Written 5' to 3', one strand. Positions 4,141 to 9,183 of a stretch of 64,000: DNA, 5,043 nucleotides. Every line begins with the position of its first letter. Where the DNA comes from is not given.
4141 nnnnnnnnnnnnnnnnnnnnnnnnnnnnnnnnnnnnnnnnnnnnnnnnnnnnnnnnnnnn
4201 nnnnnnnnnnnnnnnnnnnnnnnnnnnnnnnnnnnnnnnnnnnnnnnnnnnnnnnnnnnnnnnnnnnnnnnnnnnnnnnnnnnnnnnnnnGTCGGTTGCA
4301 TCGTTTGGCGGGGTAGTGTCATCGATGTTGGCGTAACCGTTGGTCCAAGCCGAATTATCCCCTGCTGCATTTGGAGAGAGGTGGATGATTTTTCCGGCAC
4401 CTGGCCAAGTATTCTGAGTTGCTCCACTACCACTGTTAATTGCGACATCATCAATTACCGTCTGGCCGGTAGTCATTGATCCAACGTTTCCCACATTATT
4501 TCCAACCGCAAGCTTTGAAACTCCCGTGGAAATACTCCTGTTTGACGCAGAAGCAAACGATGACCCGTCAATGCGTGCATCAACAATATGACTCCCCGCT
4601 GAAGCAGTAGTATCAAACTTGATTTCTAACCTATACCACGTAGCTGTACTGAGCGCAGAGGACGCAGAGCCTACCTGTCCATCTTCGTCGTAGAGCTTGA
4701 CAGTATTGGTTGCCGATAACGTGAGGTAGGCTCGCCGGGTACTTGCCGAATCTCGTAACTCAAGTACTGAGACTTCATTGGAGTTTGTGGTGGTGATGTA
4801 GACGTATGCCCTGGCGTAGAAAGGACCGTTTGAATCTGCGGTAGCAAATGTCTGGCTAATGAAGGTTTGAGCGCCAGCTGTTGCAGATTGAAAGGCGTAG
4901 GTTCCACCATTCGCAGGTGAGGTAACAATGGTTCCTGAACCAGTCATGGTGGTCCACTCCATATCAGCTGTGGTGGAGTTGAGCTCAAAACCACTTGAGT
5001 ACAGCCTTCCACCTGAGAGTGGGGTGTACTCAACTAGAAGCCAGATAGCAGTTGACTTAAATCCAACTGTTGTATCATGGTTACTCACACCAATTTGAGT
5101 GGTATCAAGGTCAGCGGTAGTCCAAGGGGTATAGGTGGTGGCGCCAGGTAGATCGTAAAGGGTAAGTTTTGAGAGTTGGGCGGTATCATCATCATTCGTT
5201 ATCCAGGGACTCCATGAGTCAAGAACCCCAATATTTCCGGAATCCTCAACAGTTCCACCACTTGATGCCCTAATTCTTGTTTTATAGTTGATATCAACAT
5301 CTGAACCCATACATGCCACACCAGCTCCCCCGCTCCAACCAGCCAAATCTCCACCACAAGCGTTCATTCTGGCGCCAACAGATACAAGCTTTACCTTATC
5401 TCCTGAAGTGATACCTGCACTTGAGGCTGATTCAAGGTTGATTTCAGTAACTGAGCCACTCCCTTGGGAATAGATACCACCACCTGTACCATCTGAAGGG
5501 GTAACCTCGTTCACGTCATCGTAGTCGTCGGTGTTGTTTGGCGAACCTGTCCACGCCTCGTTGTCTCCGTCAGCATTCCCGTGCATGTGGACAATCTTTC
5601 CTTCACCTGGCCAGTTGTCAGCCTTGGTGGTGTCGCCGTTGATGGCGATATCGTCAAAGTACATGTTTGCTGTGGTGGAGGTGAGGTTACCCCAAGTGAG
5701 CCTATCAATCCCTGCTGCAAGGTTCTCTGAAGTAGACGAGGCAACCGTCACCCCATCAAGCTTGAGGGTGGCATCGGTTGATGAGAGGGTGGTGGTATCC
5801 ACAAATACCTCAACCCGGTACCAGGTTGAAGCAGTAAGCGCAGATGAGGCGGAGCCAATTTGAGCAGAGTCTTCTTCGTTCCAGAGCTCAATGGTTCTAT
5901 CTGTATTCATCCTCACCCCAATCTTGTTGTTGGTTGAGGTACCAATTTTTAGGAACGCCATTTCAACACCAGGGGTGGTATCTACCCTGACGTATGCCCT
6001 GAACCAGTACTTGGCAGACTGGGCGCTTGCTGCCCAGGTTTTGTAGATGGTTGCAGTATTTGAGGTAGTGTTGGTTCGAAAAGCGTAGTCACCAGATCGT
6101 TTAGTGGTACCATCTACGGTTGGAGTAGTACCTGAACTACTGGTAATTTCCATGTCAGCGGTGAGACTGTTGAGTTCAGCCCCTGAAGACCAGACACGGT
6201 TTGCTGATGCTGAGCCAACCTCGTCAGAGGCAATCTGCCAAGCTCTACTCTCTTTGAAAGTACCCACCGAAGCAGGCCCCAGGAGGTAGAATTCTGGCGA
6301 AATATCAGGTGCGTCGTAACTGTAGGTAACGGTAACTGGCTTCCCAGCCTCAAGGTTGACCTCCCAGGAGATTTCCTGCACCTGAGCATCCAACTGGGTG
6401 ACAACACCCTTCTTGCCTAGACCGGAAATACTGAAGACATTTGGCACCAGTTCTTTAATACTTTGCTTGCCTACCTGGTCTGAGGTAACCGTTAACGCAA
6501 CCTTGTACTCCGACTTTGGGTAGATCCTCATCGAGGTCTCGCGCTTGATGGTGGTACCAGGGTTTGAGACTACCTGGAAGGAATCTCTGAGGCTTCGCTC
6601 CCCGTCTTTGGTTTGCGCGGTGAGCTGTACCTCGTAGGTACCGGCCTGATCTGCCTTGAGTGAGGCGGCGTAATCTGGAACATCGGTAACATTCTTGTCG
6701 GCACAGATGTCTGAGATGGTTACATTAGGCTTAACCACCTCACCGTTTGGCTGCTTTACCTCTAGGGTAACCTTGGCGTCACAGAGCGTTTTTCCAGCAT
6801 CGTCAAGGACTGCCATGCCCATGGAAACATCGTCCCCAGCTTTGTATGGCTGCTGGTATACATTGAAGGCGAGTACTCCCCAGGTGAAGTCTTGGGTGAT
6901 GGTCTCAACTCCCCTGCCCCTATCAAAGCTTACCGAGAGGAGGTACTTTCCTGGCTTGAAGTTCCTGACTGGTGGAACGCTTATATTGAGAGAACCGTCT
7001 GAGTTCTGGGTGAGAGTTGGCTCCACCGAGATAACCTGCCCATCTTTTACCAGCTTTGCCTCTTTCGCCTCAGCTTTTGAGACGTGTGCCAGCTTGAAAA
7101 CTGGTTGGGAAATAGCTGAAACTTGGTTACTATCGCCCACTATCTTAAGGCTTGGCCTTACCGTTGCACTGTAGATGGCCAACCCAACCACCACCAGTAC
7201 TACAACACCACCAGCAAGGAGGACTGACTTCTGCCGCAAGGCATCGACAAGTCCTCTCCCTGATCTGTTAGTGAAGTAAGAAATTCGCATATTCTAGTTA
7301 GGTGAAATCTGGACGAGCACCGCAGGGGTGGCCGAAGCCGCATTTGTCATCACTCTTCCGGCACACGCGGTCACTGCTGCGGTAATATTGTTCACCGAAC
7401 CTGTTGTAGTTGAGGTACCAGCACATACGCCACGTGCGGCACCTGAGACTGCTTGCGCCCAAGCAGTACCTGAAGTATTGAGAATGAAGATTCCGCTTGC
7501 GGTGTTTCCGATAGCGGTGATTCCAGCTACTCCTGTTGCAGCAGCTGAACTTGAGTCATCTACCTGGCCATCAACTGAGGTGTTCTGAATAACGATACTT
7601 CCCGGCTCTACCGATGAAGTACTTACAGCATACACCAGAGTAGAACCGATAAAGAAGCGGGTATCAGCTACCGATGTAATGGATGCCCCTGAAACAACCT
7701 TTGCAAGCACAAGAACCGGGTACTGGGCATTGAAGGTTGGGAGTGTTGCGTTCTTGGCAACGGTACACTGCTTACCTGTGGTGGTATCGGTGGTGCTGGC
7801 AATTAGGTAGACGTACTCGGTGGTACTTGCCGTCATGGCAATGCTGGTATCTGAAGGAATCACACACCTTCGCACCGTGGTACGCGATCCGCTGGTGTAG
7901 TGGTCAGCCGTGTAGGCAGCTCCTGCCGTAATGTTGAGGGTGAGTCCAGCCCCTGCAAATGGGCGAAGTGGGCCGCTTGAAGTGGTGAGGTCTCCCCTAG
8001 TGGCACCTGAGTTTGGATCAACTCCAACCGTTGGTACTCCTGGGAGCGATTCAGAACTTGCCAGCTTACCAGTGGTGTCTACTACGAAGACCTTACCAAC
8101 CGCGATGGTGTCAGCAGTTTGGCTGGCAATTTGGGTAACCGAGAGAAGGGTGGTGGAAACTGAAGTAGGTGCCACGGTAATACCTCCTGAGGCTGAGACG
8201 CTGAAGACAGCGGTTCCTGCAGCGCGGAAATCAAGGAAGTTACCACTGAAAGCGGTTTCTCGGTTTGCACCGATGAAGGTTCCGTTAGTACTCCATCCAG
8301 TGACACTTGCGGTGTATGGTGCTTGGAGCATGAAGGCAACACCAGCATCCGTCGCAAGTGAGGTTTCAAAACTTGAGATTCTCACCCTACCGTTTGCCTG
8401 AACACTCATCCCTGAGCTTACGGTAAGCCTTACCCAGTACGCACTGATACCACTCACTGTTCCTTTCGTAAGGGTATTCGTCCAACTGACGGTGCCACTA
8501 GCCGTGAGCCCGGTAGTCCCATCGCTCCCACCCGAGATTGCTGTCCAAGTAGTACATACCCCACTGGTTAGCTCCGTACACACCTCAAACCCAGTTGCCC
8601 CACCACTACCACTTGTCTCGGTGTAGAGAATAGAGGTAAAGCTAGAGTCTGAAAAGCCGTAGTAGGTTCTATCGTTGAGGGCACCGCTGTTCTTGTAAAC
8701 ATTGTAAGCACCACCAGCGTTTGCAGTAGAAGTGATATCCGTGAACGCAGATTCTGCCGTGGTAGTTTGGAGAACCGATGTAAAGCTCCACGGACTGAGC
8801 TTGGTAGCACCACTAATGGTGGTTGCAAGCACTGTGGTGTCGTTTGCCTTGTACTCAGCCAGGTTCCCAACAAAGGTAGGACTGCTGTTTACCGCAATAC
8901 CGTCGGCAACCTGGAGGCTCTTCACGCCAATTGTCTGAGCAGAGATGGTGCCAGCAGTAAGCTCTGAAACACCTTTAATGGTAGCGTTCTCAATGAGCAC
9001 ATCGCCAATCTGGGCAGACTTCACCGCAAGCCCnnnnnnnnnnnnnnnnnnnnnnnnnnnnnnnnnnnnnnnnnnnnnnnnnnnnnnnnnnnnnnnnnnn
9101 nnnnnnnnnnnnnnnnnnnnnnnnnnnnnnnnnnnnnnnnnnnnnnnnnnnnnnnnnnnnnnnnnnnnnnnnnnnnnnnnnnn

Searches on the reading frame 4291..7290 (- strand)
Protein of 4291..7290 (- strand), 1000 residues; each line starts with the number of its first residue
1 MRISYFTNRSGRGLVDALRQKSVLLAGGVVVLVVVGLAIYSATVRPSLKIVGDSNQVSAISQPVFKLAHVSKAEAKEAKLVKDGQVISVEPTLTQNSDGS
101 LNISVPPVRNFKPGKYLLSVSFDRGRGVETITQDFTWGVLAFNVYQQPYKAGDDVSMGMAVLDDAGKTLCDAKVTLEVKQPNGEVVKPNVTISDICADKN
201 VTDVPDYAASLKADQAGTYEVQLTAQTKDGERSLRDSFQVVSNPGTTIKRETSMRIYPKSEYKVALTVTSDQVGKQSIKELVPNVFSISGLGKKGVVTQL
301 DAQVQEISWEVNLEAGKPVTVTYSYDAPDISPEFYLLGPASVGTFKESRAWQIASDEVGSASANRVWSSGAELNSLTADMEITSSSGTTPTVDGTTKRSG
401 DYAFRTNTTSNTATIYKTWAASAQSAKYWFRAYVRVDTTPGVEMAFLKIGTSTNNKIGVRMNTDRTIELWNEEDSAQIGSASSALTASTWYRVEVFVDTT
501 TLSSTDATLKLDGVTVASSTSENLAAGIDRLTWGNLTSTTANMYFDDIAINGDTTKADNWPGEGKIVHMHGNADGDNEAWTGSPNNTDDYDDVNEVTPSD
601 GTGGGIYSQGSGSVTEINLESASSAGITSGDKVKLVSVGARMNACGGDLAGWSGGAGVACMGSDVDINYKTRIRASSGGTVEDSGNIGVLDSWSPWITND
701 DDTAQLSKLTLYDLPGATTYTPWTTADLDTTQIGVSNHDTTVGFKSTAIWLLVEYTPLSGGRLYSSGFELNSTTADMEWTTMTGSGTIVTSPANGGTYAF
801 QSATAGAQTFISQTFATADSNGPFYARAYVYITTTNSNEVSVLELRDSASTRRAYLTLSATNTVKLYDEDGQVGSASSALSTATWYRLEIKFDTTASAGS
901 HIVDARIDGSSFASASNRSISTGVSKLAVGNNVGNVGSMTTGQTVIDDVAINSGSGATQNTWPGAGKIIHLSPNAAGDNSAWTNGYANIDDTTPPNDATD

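Call 40: search_protein_families(library=ncbifam, max_evalue=0.01, proteins=[window:4291-7290:-])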
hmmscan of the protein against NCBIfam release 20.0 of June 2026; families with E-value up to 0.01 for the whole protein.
window:4291-7290:- (1000 aa): 0 families

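Call 41: search_protein_families(library=phrogs, max_evalue=0.001, proteins=[window:4291-7290:-])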
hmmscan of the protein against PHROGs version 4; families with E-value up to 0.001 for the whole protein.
window:4291-7290:- (1000 aa): 1 family
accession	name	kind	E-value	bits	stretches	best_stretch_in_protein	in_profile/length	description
phrog_14065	-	unknown function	2.9e-69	235.4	2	365-758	3-383/1152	-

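Call 57: search_protein_families(library=pfam, max_evalue=0.01, proteins=[window:4891-7290:-])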
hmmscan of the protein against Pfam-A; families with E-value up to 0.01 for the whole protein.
window:4891-7290:- (800 aa): 2 families
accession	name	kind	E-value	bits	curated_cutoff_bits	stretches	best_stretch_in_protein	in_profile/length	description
PF01835.25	MG2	-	6.5e-07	30.1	32.8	1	149-240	11-96/96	MG2 domain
PF11797.14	WxLIP_HBD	-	0.0013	19.2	28.9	0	211-242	97-130/138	WxL Interacting Protein, host binding domain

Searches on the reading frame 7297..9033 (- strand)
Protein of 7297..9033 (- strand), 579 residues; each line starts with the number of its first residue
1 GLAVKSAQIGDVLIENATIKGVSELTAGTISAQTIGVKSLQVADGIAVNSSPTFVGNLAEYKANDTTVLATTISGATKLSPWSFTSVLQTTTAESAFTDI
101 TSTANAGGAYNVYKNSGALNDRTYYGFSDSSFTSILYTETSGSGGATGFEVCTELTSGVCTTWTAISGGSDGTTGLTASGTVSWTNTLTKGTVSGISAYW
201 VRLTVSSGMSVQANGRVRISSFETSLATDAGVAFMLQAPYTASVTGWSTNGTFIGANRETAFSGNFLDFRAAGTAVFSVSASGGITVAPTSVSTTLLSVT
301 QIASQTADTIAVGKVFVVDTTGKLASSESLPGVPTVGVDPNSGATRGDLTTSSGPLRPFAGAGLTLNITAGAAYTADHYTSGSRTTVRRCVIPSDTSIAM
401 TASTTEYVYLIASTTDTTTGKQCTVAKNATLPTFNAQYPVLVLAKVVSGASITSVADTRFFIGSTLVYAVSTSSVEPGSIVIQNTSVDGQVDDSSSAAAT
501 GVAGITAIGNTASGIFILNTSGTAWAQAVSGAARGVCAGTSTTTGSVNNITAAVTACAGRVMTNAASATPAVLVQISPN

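Call 7: search_protein_families(library=pfam, max_evalue=0.1, proteins=[window:7297-9033:-])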
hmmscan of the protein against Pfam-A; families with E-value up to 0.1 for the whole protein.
window:7297-9033:- (579 aa): 0 families

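Call 41: search_protein_families(library=phrogs, max_evalue=0.001, proteins=[window:7297-9033:-])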
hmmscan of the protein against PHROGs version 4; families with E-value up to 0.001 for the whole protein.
window:7297-9033:- (579 aa): 0 families

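Call 42: find_related_loci(query=window:7297-9033:-, collection=genome_contigs, flank=10000)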
Query window:7297-9033:- (579 aa) in genome_contigs; peptide patterns used: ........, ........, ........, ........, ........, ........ (x = any residue, [..] = any of these).
48 stretches matched a pattern, but none encodes a relative of the query by tblastn (E <= 1e-3).

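Call 61: find_related_loci(query=window:7297-9033:-, collection=metagenome_contigs, flank=10000)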
Query window:7297-9033:- (579 aa) in metagenome_contigs; peptide patterns used: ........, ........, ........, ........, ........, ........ (x = any residue, [..] = any of these).
108 stretches matched a pattern, but none encodes a relative of the query by tblastn (E <= 1e-3).

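Call 76: search_solved_structures(query=window:7297-9033:-, max_evalue=0.1)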
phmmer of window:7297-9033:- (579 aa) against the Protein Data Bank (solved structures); distinct sequences matched with E-value up to 0.1: 0.
